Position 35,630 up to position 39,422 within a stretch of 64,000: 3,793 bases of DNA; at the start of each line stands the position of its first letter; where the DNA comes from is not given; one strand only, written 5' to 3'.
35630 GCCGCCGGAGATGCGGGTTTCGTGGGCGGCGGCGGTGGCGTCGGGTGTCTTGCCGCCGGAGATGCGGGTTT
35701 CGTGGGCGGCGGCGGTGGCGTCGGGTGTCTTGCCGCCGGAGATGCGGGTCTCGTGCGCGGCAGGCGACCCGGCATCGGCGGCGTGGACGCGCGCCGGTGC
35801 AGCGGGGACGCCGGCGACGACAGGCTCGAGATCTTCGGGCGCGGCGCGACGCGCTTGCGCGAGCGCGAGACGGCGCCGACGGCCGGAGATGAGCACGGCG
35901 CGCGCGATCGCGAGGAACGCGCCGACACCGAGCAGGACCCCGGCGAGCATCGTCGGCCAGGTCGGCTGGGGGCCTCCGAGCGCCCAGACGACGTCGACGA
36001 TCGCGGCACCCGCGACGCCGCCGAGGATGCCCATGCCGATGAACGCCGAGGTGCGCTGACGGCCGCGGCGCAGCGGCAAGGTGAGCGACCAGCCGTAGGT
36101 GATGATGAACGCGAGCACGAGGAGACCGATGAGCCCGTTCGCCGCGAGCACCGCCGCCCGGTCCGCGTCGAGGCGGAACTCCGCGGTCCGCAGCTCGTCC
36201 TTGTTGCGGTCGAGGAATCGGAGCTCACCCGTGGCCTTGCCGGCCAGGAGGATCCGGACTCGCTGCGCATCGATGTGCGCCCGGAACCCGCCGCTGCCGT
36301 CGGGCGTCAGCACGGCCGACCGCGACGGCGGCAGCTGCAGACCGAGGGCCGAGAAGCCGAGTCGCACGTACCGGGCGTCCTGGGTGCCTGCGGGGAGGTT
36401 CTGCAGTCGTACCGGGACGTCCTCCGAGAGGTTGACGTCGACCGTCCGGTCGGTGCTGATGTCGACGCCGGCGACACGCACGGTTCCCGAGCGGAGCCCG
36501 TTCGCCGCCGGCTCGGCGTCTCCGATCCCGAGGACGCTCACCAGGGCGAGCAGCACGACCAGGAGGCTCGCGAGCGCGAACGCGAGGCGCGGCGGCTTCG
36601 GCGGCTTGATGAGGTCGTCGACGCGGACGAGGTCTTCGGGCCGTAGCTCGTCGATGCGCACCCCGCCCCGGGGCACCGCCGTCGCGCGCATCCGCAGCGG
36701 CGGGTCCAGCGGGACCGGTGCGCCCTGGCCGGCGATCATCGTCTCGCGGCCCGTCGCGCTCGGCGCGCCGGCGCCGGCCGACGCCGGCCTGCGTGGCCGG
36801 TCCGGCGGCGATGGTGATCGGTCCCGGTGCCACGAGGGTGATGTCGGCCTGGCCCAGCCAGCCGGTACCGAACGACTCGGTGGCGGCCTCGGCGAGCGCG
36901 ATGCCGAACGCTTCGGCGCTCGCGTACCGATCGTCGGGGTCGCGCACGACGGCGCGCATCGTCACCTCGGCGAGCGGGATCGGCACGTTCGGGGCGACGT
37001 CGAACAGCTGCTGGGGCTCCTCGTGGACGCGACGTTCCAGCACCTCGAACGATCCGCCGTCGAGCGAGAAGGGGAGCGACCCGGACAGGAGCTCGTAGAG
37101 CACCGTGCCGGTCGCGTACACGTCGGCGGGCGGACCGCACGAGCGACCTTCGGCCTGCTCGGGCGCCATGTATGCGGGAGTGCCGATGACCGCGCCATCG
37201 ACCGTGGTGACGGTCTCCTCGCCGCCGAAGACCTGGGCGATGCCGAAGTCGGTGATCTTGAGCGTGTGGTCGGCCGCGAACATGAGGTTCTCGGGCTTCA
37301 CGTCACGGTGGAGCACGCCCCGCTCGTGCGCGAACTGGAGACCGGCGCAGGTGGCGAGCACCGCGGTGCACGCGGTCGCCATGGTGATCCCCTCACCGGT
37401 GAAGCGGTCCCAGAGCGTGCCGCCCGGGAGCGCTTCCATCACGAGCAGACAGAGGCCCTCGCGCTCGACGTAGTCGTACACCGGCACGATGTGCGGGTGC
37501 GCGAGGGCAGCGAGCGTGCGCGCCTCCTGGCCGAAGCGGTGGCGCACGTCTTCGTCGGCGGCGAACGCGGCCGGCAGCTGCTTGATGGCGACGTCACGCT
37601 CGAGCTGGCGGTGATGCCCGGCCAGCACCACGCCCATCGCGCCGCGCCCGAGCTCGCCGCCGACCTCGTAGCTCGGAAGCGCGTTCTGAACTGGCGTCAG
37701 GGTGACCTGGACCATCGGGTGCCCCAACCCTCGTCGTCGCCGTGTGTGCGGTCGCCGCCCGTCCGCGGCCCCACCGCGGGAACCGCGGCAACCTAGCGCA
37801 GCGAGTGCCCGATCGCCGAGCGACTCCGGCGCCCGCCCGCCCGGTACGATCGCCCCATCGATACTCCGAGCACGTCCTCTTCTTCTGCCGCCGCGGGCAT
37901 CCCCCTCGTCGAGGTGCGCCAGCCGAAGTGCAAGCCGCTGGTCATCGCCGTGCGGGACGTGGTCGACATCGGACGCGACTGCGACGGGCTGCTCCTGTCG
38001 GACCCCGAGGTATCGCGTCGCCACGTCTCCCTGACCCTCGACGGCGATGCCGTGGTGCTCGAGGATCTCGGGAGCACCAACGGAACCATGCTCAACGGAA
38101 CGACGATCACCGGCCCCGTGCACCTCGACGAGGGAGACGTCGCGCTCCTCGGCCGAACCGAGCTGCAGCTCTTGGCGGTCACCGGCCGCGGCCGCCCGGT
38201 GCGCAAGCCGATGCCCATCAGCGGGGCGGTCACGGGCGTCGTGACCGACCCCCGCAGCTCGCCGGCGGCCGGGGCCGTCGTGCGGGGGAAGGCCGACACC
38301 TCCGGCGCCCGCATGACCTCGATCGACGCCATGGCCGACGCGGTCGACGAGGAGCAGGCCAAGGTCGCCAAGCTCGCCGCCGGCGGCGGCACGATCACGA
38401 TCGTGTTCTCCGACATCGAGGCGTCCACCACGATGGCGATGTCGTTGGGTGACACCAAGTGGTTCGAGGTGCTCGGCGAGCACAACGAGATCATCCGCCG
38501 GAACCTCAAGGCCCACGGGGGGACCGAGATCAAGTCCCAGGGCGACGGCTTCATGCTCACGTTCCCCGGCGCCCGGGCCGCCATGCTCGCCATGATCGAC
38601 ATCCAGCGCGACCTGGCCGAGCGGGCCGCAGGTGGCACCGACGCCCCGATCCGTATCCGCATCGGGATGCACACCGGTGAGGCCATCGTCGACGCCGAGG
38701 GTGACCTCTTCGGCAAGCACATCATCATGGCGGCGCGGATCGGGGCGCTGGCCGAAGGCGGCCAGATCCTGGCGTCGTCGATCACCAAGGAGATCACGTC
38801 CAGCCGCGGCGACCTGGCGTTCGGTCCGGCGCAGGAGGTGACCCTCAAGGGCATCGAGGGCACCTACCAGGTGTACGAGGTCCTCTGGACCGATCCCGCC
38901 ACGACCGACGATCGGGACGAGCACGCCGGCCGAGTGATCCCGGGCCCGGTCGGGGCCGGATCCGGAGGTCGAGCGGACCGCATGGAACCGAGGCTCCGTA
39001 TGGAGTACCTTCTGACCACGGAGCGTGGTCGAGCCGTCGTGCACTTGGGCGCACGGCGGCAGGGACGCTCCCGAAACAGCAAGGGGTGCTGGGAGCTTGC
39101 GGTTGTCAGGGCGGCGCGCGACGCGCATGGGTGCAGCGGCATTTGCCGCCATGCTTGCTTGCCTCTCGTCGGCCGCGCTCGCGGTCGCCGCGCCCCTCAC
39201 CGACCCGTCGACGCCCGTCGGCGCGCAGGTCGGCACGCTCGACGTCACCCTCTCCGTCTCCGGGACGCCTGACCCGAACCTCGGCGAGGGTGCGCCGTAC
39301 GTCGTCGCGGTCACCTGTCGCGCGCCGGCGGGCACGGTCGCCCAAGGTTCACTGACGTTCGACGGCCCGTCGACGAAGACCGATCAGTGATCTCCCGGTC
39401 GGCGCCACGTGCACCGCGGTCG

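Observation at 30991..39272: Compact Ser/Thr-kinase - FHA - dual cyclase - STAND signalling island next to a VWA-containing giant surface protein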

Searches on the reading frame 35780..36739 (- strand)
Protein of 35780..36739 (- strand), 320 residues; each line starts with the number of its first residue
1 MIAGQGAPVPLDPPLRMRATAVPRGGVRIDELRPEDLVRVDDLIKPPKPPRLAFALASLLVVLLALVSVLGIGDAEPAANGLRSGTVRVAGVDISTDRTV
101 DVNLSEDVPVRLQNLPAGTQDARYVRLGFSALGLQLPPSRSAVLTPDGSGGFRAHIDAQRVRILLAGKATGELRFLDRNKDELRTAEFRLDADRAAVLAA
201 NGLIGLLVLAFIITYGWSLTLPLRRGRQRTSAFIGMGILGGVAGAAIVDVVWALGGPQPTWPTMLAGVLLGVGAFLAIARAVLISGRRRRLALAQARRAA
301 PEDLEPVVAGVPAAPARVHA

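Call 78: search_protein_representatives(protein=window:35780-36739:-)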
Query: 320 residues. Proteins with E-value up to 0.001 (for the whole library): 190; up to 1e-10: 118; up to 1e-30: 12. The best 150 are listed.
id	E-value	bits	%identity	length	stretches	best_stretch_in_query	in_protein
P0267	1.5e-100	352.6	60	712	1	21-310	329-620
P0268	1.1e-75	271.0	63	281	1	100-313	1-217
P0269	8.9e-62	225.3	50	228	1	80-303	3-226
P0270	7.9e-57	209.0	52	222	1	90-301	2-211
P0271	1.9e-51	191.4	64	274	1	166-314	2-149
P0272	6.5e-39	150.2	54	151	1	136-286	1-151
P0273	2.8e-37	144.8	36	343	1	18-299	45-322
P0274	9.7e-36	139.8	36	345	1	10-296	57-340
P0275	1.9e-32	128.9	33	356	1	22-293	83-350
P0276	5.0e-32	127.6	37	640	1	13-297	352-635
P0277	1.6e-31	125.9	34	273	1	28-295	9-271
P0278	4.4e-31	124.5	34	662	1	11-291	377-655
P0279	4.2e-30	121.3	40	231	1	77-294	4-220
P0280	5.0e-29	117.7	34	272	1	30-294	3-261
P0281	1.0e-28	116.7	34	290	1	20-299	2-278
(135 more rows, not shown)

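Call 92: predict_structure(alignment_id=A5)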
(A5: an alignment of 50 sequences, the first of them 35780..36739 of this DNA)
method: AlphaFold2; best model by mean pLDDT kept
length: 320 residues; sequences in the alignment: 50
mean_pLDDT: 90.3   pTM: 0.83
mean pLDDT of the five models: 90.3, 90.0, 89.9, 89.9, 89.5
residues with pLDDT >= 90: 239; 70-90: 43; 50-70: 36; < 50: 2
segments of 3 or more residues with pLDDT < 50: none
pLDDT, mean of each block of 10 residues (from residue 1): 58 58 68 87 91 98 97 87 95 96 96 97 98 94 98 97 93 98 97 86 94 97 96 98 97 94 97 98 97 92 69 70
secondary structure, 60 per line:
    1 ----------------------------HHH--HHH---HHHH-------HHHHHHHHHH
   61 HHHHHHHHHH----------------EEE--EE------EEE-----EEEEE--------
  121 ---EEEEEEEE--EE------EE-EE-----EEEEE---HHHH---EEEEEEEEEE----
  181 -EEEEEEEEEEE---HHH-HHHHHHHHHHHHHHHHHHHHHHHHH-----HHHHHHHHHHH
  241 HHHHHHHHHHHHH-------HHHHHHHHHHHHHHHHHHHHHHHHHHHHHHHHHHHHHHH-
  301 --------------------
elements in order: H40-43 H51-70 E87-89 E100-102 E108-112 E124-131 E152-156 H160-163 E167-176 E182-192 H200-224 H230-253 H261-299

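Call 95: fold_search(model_id=the predicted structure, library=pdb)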
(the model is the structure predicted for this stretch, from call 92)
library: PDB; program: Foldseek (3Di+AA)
matches with E <= 10: 1866; with E <= 0.001: 2
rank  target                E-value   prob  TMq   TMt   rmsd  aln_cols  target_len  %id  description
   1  1hh4_E                4.7e-04  1.00  0.24  0.39  22.0       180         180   12  Rac1-RhoGDI complex involved in NADPH oxidase activation (released 2001-08-28)
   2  1doa_B                7.4e-04  1.00  0.22  0.33  20.0       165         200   11  Structure of the rho family gtp-binding protein cdc42 in complex with the multifunctional regulator rhogdi (released 2000-02-09)
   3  1ajw_MODEL_1_A        1.1e-03  0.99  0.21  0.38   7.8       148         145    9  STRUCTURE OF RHOGDI: A C-TERMINAL BINDING DOMAIN TARGETS AN N-TERMINAL INHIBITORY PEPTIDE TO GTPASES, NMR, 20  (released 1997-11-19)
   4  2n80_MODEL_1_B        1.1e-03  0.99  0.22  0.36  16.7       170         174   12  p75NTR DD:RhoGDI (released 2015-12-23)
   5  8r07_B                1.2e-03  1.00  0.21  0.53   4.6        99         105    9  C-terminal Rel-homology Domain of NFAT1 (released 2024-03-06)
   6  9g5g_A                1.2e-03  1.00  0.20  0.13   5.4       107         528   13  Glycoside Hydrolase Family 157 from Labilibaculum antarcticum (LaGH157) in complex with Laminaribiose (released 2025-05-21)
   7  1hh4_D                1.5e-03  0.98  0.21  0.32  27.8       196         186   14  Rac1-RhoGDI complex involved in NADPH oxidase activation (released 2001-08-28)
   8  8r3f_A                1.7e-03  1.00  0.23  0.57   4.4        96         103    9  C-terminal Rel-homology Domain of NFAT1 (released 2024-03-06)
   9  1cc0_E                1.7e-03  1.00  0.24  0.38  22.4       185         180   12  CRYSTAL STRUCTURE OF THE RHOA.GDP-RHOGDI COMPLEX (released 2000-01-07)
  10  8r3f_B                2.2e-03  1.00  0.22  0.57   4.0        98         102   11  C-terminal Rel-homology Domain of NFAT1 (released 2024-03-06)
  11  2xwx_A                2.2e-03  1.00  0.19  0.17   5.9       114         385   13  Vibrio cholerae colonization factor GbpA crystal structure (released 2011-11-16)
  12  2jhs                  2.3e-03  1.00  0.20  0.40   6.7       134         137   12  CRYSTAL STRUCTURE OF RHOGDI K135H,K138H,K141H MUTANT (released 2007-05-08)
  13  1fso                  2.9e-03  1.00  0.23  0.45   6.0       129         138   11  CRYSTAL STRUCTURE OF TRUNCATED HUMAN RHOGDI QUADRUPLE MUTANT (released 2001-05-02)
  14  3qrf_M                3.1e-03  1.00  0.22  0.24   4.2        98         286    9  Structure of a domain-swapped FOXP3 dimer (released 2011-04-20)
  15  1ft0_B                3.1e-03  1.00  0.23  0.45   6.0       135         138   10  CRYSTAL STRUCTURE OF TRUNCATED HUMAN RHOGDI K113A MUTANT (released 2001-05-02)
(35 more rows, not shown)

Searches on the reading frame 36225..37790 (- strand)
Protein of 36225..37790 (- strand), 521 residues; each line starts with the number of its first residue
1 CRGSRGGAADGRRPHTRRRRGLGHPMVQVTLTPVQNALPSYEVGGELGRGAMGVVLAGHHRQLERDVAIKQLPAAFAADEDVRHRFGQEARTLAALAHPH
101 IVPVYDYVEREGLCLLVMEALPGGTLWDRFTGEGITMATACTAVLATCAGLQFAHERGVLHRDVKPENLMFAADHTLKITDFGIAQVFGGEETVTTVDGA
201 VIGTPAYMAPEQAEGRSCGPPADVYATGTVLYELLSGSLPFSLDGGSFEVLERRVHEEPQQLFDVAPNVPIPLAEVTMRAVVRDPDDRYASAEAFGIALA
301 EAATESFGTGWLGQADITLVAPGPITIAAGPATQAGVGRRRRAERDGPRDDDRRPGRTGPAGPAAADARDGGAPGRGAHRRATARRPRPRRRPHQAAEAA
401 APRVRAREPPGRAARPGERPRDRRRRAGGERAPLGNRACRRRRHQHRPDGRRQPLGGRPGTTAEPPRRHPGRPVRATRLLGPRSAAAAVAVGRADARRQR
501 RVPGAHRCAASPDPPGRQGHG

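Call 6: search_protein_families(library=pfam, proteins=[window:36225-37790:-], max_evalue=0.01)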
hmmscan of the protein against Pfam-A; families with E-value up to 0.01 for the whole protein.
window:36225-37790:- (521 aa): 3 families
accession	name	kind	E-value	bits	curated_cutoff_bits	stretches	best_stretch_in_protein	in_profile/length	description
PF00069.31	Pkinase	-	6.5e-48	163.8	31.7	1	41-289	1-252/263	Protein kinase domain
PF07714.23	PK_Tyr_Ser-Thr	-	8.7e-32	110.9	23.1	1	44-288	4-248/258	Protein tyrosine and serine/threonine kinase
PF03109.22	ABC1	-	0.003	17.2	22.9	1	114-186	143-215/244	ABC1 atypical kinase-like domain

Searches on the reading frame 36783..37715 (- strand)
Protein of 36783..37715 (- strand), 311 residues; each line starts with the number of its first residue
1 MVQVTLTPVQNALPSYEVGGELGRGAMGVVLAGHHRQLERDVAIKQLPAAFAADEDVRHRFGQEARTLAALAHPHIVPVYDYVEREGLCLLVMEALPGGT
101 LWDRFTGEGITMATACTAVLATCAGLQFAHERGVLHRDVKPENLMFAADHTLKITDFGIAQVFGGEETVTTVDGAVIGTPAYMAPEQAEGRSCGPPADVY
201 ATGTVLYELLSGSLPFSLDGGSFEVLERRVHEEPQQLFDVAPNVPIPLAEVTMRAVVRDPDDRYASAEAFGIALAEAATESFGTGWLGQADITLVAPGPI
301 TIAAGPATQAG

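Call 85: search_solved_structures(query=window:36783-37715:-, max_evalue=1e-20, show_alignments=1)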
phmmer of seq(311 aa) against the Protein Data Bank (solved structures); distinct sequences matched with E-value up to 1e-20: 377 (the best 60 are shown).
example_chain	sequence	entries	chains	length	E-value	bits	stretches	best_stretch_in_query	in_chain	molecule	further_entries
5u94_A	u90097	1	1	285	3.7e-47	164.1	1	11-269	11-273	Serine/threonine-protein kinase PknB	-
6b2p_A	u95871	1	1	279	4.7e-47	163.8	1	13-269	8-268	Serine/threonine-protein kinase PknB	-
1o6y_A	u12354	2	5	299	5.1e-47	163.6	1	12-269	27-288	SERINE/THREONINE-PROTEIN KINASE PKNB | Probable serine/threonine-protein kinase pknB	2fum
1mru_A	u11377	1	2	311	5.3e-47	163.6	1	12-269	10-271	Probable serine/threonine-protein kinase pknB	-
6i2p_A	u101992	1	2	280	3.5e-46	160.9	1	13-269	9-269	Serine/threonine-protein kinase PknB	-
3ori_A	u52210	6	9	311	6e-46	160.1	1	12-269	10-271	Serine/threonine protein kinase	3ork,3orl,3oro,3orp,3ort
3f61_A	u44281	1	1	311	6.4e-46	160.1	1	12-269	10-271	Serine/threonine-protein kinase pknB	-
3orm_A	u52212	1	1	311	6.9e-46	159.9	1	12-269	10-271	Serine/threonine protein kinase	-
3f69_A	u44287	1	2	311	1.2e-45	159.1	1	12-269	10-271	Serine/threonine-protein kinase pknB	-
9tmq_A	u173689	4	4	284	3.9e-40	141.1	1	21-276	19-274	Serine/threonine-protein kinase PknA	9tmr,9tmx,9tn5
4ow8_A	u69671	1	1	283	3.9e-40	141.1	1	21-276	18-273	Serine/threonine-protein kinase PknA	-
6b2q_A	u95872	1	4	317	5.7e-40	140.5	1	21-276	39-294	Serine/threonine-protein kinase PknA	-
4x3f_A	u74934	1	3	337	6.3e-40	140.4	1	21-276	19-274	Serine/threonine-protein kinase PknA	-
9ruj_A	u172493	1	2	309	3.8e-37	131.2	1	16-275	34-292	Serine/threonine-protein kinase StkP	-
2h34_A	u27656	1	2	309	4.2e-37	131.1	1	16-273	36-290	Serine/threonine-protein kinase pknE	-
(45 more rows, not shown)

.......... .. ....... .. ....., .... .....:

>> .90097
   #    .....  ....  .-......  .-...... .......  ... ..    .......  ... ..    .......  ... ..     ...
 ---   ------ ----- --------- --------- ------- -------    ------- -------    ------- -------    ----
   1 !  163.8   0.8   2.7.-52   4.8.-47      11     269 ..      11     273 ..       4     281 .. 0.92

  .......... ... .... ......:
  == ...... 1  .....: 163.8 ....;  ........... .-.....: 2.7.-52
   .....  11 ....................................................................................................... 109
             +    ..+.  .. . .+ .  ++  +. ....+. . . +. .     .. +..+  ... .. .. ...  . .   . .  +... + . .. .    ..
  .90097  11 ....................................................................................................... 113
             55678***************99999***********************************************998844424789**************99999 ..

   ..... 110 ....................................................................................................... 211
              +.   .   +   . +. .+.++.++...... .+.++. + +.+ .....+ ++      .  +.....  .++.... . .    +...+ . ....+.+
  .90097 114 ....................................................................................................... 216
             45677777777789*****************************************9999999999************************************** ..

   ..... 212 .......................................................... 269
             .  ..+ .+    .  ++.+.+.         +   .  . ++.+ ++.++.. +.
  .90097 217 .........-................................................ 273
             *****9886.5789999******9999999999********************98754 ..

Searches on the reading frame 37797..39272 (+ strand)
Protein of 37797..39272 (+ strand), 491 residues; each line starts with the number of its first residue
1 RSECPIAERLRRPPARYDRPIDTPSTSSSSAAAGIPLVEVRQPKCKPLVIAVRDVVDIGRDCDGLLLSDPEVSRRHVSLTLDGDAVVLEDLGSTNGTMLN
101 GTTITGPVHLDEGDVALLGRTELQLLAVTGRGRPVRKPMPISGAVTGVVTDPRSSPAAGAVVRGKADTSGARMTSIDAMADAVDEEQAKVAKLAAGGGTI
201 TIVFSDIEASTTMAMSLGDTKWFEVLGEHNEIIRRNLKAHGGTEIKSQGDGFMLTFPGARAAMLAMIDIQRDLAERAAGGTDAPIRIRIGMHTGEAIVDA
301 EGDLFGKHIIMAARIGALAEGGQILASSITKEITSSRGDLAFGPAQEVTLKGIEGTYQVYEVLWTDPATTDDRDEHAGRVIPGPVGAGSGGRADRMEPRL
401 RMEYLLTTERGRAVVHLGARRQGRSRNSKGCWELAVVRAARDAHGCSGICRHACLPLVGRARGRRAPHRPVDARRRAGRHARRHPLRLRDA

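Call 6: search_protein_families(library=pfam, proteins=[window:37797-39272:+], max_evalue=0.01)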
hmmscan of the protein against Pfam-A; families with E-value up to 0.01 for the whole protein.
window:37797-39272:+ (491 aa): 3 families
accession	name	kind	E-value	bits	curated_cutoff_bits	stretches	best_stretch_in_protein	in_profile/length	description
PF00211.25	Guanylate_cyc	-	4.1e-16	59.5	21.9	1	199-360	8-179/183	Adenylate and Guanylate cyclase catalytic domain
PF00498.31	FHA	-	1.8e-14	54.3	20.7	1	57-118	2-66/67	FHA domain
PF16697.10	Yop-YscD_cpl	-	6.4e-12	46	33.2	1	58-126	21-91/94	Inner membrane component of T3SS, cytoplasmic domain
